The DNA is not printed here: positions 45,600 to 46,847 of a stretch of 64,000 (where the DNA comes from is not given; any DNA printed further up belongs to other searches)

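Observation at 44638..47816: RdgC-like protein coupled to a membrane-anchored protein, next to a zinc-ribbon membrane protein and a CheY-like regulator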

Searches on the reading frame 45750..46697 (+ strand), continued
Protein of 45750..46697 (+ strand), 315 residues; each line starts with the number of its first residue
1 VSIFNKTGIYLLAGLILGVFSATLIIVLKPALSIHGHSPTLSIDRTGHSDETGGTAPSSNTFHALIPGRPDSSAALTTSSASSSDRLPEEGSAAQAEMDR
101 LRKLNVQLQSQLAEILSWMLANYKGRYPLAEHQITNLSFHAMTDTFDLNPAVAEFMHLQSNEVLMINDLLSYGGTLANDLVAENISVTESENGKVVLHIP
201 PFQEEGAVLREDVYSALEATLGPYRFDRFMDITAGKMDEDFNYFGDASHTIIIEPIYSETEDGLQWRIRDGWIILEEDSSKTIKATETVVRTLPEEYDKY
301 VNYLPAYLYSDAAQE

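Call 48: search_protein_families(library=pfam, proteins=[L094:4425-5198:-, L094:3532-4422:-, L094:6735-10415:-, L093:87-2270:-, L092:133-960:+, L092:2359-3357:+, L092:2449-3597:-, L088:1994-2518:+, L088:1-1980:+, P0256], max_evalue=0.001)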
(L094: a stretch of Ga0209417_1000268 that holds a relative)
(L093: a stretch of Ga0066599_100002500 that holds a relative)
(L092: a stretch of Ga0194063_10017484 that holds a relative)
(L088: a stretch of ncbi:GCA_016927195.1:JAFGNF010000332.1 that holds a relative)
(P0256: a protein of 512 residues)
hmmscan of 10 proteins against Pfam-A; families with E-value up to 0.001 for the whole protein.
L094:4425-5198:- (257 aa): 1 family
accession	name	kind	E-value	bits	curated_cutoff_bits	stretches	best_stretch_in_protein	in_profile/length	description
PF08308.17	PEGA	-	1.3e-13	51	20.8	1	187-253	2-69/71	PEGA domain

L094:3532-4422:- (296 aa): 1 family
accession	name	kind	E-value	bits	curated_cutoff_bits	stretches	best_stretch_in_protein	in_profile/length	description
PF01048.26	PNP_UDP_1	-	1.7e-34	119.7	25.1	1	6-253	2-232/233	Phosphorylase superfamily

L094:6735-10415:- (1226 aa): 6 families
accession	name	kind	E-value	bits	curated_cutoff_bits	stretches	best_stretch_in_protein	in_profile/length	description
PF02463.25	SMC_N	-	9.8e-69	231.6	40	1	9-1180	1-219/220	RecF/RecN/SMC N terminal domain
PF13476.12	AAA_23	-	3.3e-18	67.5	27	1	13-293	2-196/201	AAA domain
PF06470.18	SMC_hinge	-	4.4e-16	59.7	22.5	1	535-637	5-110/116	SMC proteins Flexible Hinge Domain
PF13304.12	AAA_21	-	2.4e-12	48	27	2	33-75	1-41/304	AAA domain, putative AbiEii toxin, Type IV TA system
PF13175.12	AAA_15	-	1.6e-08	35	32.1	1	10-358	3-265/374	AAA ATPase domain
PF13555.12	AAA_29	-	1.9e-05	24.8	27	1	10-56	1-47/61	P-loop containing region of AAA domain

L093:87-2270:- (727 aa): 5 families
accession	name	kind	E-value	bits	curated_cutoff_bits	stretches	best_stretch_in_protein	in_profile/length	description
PF03572.23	Peptidase_S41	-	2.5e-46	157.7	24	1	407-585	1-164/165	Peptidase family S41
PF17804.6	TSP_NTD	-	2.2e-43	149.1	26.4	1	69-278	2-188/188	Tail specific protease N-terminal domain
PF11818.13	DUF3340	-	6.6e-18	65.8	28.6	1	591-711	2-153/155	C-terminal domain of tail specific protease (DUF3340)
PF00595.29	PDZ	-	3.1e-08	34.3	23.2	1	294-365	12-80/81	PDZ domain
PF17820.7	PDZ_6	-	1e-06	28.8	27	1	307-365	2-52/54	PDZ domain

L092:133-960:+ (275 aa): 0 families

L092:2359-3357:+ (332 aa): 1 family
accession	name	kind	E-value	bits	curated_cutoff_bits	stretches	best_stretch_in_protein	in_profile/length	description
PF04909.20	Amidohydro_2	-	2.2e-28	100.3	26.4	1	72-332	1-289/289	Amidohydrolase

L092:2449-3597:- (382 aa): 0 families

L088:1994-2518:+ (174 aa): 0 families

L088:1-1980:+ (659 aa): 0 families

P0256 (512 aa): 3 families
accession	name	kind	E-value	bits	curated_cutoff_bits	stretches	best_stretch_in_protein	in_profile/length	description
PF08281.18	Sigma70_r4_2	-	2.3e-12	46.8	25.7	1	124-175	3-54/54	Sigma-70, region 4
PF04545.22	Sigma70_r4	-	9.9e-10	38.2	24.1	1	128-177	1-50/50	Sigma-70, region 4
PF04542.20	Sigma70_r2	-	2.5e-07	30.8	24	1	30-94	5-70/71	Sigma-70 region 2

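Call 50: search_solved_structures(query=A3, max_evalue=10)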
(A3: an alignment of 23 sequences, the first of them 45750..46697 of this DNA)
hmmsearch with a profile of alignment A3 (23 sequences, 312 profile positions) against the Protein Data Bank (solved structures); distinct sequences matched with E-value up to 10: 28.
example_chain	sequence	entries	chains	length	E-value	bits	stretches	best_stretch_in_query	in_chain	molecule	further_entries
9d2f_P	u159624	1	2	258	0.049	16.4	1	38-114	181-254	Axonemal dynein light intermediate polypeptide 1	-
8j07_e0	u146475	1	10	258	0.09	15.5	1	38-114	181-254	Axonemal dynein light intermediate polypeptide 1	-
9fqr_G1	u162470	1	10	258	0.12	15.2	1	38-114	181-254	Axonemal dynein light intermediate polypeptide 1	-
7jg5_b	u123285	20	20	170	0.24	14.1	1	14-109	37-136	ATP synthase subunit b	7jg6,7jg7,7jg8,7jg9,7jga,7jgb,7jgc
7njk_b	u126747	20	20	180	0.28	13.9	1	14-109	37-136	ATP synthase subunit b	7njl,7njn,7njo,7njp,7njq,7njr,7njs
6uo8_B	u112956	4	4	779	0.36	13.6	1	45-113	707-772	Gamma-aminobutyric acid type B receptor subunit 2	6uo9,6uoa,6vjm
7c7s_B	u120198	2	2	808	0.38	13.5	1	45-113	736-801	Gamma-aminobutyric acid type B receptor subunit 2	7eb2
2w6a_A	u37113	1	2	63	0.4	13.4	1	64-108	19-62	ARF GTPASE-ACTIVATING PROTEIN GIT1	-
6wiv_B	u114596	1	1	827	0.4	13.4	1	45-113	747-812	Gamma-aminobutyric acid type B receptor subunit 2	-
6w2x_B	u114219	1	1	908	0.45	13.3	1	45-113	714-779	Gamma-aminobutyric acid type B receptor subunit 2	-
7ekn_B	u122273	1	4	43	0.52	13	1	85-113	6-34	ipep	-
8zjx_D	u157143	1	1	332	0.76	12.5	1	39-114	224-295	T cell receptor delta variable 2,T cell receptor delta constant 1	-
9jqr_D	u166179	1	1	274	1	12.1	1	37-110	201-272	Vdelta2 T cell receptor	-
7wji_D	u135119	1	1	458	1.1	12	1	7-81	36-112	Transmembrane protein FAM155A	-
7cm3_B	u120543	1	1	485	1.1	12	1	7-81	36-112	Transmembrane protein FAM155A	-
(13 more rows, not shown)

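Call 51: search_protein_families(library=pfam, alignment_id=A3, max_evalue=1)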
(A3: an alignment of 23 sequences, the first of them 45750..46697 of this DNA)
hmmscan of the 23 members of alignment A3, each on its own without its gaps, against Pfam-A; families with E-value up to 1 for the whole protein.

A. member 1, window:45750-46697:+ (315 aa): 1 family
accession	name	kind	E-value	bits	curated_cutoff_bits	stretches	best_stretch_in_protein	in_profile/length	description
PF25587.1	Rv2743c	-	0.047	13.8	27.7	1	81-114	92-125/237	Rv2743c family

B. families by the number of members that match (of 23 scanned): 31 families (the first 25 are shown)
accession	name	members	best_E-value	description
PF25587.1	Rv2743c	2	0.00082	Rv2743c family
PF15294.11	Leu_zip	2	0.068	Leucine zipper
PF15035.11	Rootletin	1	0.0029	Ciliary rootlet component, centrosome cohesion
PF09534.15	Trp_oprn_chp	1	0.0042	Tryptophan-associated transmembrane protein (Trp_oprn_chp)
PF10717.14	ODV-E18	1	0.018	Occlusion-derived virus envelope protein ODV-E18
PF02183.23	HALZ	1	0.019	Homeobox associated leucine zipper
PF25785.1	TPR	1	0.019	Nucleoprotein TPR-like domain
PF03575.23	Peptidase_S51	1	0.02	Peptidase family S51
PF17675.6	APG6_N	1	0.036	Apg6 coiled-coil region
PF13870.11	CCDC113_CCDC96_CC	1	0.036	CCDC113/CCDC96, coiled-coil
PF08826.15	DMPK_coil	1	0.043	DMPK coiled coil domain like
PF14645.11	Chibby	1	0.044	Chibby family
PF11567.13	PfUIS3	1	0.054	Plasmodium falciparum UIS3 membrane protein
PF11787.13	Aft1_HRR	1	0.069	Aft1 HRR domain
PF06005.17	ZapB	1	0.07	Cell division protein ZapB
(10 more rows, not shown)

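Call 60: search_protein_families(library=padloc, proteins=[window:45750-46697:+], max_evalue=1)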
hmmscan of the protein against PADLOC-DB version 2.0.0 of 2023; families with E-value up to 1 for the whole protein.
window:45750-46697:+ (315 aa): 0 families

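Call 61: search_protein_families(library=phrogs, proteins=[window:45750-46697:+], max_evalue=0.1)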
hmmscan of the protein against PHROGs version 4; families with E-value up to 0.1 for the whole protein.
window:45750-46697:+ (315 aa): 0 families

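Call 67: find_encoding_contigs(protein=P0136, flank=4000, max_places=1)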
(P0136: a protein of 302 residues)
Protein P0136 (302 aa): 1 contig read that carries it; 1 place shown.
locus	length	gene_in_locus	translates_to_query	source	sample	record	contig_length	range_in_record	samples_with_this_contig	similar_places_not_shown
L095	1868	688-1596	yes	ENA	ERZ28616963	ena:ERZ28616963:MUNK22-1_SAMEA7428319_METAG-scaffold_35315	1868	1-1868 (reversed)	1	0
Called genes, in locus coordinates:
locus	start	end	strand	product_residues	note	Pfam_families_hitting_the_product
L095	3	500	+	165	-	?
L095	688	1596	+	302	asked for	-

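Call 68: find_encoding_contigs(protein=P0137, flank=4000, max_places=1)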
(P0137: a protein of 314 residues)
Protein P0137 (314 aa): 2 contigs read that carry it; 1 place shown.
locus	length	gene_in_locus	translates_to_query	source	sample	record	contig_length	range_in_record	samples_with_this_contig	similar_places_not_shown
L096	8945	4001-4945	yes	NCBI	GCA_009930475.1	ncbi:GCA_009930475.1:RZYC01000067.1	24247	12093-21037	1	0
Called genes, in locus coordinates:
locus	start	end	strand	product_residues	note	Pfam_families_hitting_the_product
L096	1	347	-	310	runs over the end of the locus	PF01797:Y1_Tnp (weak)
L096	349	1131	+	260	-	PF25137:ADH_Fe_C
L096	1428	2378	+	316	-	PF04392:ABC_sub_bind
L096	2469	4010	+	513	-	PF00117:GATase, PF07722:Peptidase_C26, PF00733:Asn_synthase (weak), PF02540:NAD_synthase (weak), PF00958:GMP_synt_C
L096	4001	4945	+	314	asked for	-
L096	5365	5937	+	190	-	PF04347:FliO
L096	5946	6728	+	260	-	PF00813:FliP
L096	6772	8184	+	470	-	PF02386:TrkH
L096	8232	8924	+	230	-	PF02254:TrkA_N, PF03446:NAD_binding_2 (faint), PF03721:UDPG_MGDP_dh_N (weak), PF03807:F420_oxidored (weak), PF02080:TrkA_C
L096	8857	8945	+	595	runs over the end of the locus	PF00664:ABC_membrane, PF00005:ABC_tran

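Call 69: find_encoding_contigs(protein=P0139, flank=4000, max_places=1)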
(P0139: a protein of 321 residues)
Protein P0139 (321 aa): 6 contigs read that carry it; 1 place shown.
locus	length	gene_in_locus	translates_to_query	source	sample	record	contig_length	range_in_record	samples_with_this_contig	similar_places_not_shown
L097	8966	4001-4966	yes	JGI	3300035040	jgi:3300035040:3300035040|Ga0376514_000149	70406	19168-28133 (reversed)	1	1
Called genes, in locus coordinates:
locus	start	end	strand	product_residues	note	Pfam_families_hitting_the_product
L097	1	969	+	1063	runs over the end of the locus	PF04851:ResIII (weak), PF00176:SNF2-rel_dom, PF00271:Helicase_C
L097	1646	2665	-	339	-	PF21016:RlmN_N, PF04055:Radical_SAM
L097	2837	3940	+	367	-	PF04381:RdgC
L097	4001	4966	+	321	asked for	-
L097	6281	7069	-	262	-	PF25084:LbH_EIF2B (faint), PF25087:GMPPB_C (faint), PF00132:Hexapep, PF13720:Acetyltransf_11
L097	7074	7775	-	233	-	PF20582:UPF0758_N, PF14464:Prok-JAB (weak), PF04002:RadC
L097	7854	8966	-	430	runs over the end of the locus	PF13167:GTP-bdg_N, PF16360:GTP-bdg_M, PF00350:Dynamin_N (faint), PF01926:MMR_HSR1, PF02421:FeoB_N (weak)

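Call 70: find_encoding_contigs(protein=P0149, flank=4000, max_places=1)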
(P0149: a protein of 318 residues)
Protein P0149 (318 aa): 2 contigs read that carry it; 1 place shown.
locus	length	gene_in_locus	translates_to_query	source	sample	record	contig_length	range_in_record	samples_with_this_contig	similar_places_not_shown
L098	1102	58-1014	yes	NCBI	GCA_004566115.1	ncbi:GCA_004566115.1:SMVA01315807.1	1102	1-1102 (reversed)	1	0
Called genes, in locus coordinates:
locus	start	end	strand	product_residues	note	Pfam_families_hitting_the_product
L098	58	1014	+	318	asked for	-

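Call 75: search_protein_families(library=pfam, proteins=[P0232, P0267, P0260, P0261, P0266, P0246, P0249, P0271], max_evalue=0.001)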
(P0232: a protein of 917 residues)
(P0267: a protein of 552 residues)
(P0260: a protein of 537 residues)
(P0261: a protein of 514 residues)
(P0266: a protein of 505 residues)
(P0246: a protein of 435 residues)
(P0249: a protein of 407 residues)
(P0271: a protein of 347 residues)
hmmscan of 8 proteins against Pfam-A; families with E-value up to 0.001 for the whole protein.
P0232 (917 aa): 3 families
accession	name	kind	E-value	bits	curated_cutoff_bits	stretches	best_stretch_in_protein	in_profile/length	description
PF08281.18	Sigma70_r4_2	-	4.3e-10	39.5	25.7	1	120-170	4-54/54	Sigma-70, region 4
PF04542.20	Sigma70_r2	-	7.2e-09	35.8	24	1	24-87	2-67/71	Sigma-70 region 2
PF04545.22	Sigma70_r4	-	5e-08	32.8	24.1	1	124-172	2-50/50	Sigma-70, region 4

P0267 (552 aa): 3 families
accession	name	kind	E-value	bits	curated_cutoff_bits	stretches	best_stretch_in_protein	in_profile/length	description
PF04542.20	Sigma70_r2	-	1.2e-13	51.1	24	1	32-99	1-70/71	Sigma-70 region 2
PF08281.18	Sigma70_r4_2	-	1.2e-09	38.1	25.7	1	130-178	4-52/54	Sigma-70, region 4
PF04545.22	Sigma70_r4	-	1.3e-06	28.3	24.1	1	135-182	3-50/50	Sigma-70, region 4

P0260 (537 aa): 3 families
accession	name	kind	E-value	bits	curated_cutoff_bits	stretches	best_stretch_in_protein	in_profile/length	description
PF08281.18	Sigma70_r4_2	-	3.5e-14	52.6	25.7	1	124-175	3-54/54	Sigma-70, region 4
PF04545.22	Sigma70_r4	-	1.9e-10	40.5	24.1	1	128-176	1-49/50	Sigma-70, region 4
PF04542.20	Sigma70_r2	-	8.2e-08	32.4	24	1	27-94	2-70/71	Sigma-70 region 2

P0261 (514 aa): 3 families
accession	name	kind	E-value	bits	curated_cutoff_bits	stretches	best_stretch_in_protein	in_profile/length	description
PF04545.22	Sigma70_r4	-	1.1e-09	38.1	24.1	1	126-174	1-49/50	Sigma-70, region 4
PF08281.18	Sigma70_r4_2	-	1.2e-08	34.9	25.7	1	123-173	4-54/54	Sigma-70, region 4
PF04542.20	Sigma70_r2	-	7.2e-08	32.6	24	1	28-92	6-71/71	Sigma-70 region 2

P0266 (505 aa): 3 families
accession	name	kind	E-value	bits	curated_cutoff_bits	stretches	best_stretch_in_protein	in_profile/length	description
PF08281.18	Sigma70_r4_2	-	2.3e-09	37.2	25.7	1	126-177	3-54/54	Sigma-70, region 4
PF04545.22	Sigma70_r4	-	3.7e-09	36.4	24.1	1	130-177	1-48/50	Sigma-70, region 4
PF04542.20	Sigma70_r2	-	1.2e-07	31.9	24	1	27-91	1-67/71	Sigma-70 region 2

P0246 (435 aa): 0 families

P0249 (407 aa): 2 families
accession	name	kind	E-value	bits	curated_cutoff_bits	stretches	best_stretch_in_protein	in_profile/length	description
PF08281.18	Sigma70_r4_2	-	8.8e-12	44.9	25.7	1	21-71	4-54/54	Sigma-70, region 4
PF04545.22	Sigma70_r4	-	1.6e-11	44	24.1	1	24-72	1-49/50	Sigma-70, region 4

P0271 (347 aa): 0 families
